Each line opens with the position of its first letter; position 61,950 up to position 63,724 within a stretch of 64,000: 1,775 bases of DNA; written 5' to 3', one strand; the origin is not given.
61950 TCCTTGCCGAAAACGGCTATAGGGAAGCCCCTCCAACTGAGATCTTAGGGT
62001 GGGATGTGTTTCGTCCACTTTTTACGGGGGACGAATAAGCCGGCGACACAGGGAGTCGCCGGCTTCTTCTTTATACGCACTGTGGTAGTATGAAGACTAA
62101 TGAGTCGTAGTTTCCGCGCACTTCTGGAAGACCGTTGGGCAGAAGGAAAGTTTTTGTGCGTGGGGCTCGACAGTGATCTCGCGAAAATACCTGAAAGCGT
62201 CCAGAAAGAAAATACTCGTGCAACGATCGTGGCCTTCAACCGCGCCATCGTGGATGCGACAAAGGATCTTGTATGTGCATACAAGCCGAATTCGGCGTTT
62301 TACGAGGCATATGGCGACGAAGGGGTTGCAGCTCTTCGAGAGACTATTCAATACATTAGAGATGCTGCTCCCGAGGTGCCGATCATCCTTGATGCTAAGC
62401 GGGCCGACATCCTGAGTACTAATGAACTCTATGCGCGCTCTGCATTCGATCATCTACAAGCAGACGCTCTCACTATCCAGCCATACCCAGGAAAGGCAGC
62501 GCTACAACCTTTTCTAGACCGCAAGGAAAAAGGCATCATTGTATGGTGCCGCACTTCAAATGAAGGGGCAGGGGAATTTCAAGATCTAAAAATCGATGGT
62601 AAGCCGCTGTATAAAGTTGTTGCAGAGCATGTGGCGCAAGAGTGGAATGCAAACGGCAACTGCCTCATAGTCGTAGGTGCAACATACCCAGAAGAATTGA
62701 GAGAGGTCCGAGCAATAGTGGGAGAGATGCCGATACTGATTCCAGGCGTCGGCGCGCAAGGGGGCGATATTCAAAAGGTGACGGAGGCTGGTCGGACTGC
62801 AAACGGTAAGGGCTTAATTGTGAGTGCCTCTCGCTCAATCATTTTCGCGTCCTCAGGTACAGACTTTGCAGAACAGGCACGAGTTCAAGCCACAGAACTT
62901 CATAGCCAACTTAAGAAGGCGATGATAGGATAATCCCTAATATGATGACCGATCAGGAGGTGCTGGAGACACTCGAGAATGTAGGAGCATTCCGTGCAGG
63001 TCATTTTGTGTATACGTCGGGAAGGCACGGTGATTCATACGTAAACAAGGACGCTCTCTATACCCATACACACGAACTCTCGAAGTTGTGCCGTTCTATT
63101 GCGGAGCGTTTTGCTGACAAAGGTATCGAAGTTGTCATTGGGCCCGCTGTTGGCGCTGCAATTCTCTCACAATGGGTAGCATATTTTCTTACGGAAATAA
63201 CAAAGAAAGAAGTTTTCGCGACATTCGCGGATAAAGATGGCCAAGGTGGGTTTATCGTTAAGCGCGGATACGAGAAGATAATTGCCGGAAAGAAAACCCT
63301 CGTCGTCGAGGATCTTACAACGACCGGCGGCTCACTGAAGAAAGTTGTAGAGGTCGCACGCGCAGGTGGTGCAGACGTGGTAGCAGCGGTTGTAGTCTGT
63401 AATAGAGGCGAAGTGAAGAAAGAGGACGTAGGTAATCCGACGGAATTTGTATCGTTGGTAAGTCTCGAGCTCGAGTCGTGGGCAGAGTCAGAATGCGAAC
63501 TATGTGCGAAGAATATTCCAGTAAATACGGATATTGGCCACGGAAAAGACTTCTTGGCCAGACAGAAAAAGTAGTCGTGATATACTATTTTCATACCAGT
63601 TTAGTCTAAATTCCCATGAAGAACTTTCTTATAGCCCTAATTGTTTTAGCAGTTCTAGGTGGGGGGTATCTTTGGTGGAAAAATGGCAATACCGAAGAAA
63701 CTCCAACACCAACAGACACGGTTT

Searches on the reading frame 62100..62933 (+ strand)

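Call 80: search_protein_families(library=pfam, proteins=[window:62100-62933:+], max_evalue=0.001)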
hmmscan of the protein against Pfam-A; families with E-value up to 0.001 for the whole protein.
window:62100-62933:+ (277 aa): 1 family
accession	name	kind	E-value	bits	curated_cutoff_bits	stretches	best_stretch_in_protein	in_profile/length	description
PF00215.30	OMPdecase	-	3.5e-29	102.7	27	1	19-253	3-214/221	Orotidine 5'-phosphate decarboxylase / HUMPS family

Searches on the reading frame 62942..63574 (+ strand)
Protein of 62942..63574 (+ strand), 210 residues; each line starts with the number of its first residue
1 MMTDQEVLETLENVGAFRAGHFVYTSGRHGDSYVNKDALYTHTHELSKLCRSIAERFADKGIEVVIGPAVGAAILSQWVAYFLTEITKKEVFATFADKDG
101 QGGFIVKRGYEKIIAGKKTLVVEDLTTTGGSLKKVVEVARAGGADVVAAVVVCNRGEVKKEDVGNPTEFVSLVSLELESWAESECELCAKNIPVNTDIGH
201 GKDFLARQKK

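Call 80: search_protein_families(library=pfam, proteins=[window:62942-63574:+], max_evalue=0.001)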
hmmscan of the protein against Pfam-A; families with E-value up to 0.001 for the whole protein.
window:62942-63574:+ (210 aa): 1 family
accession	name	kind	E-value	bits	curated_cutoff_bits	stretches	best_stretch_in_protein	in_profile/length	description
PF00156.33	Pribosyltran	-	8.2e-13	48.4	26.3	1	44-173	9-144/158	Phosphoribosyl transferase domain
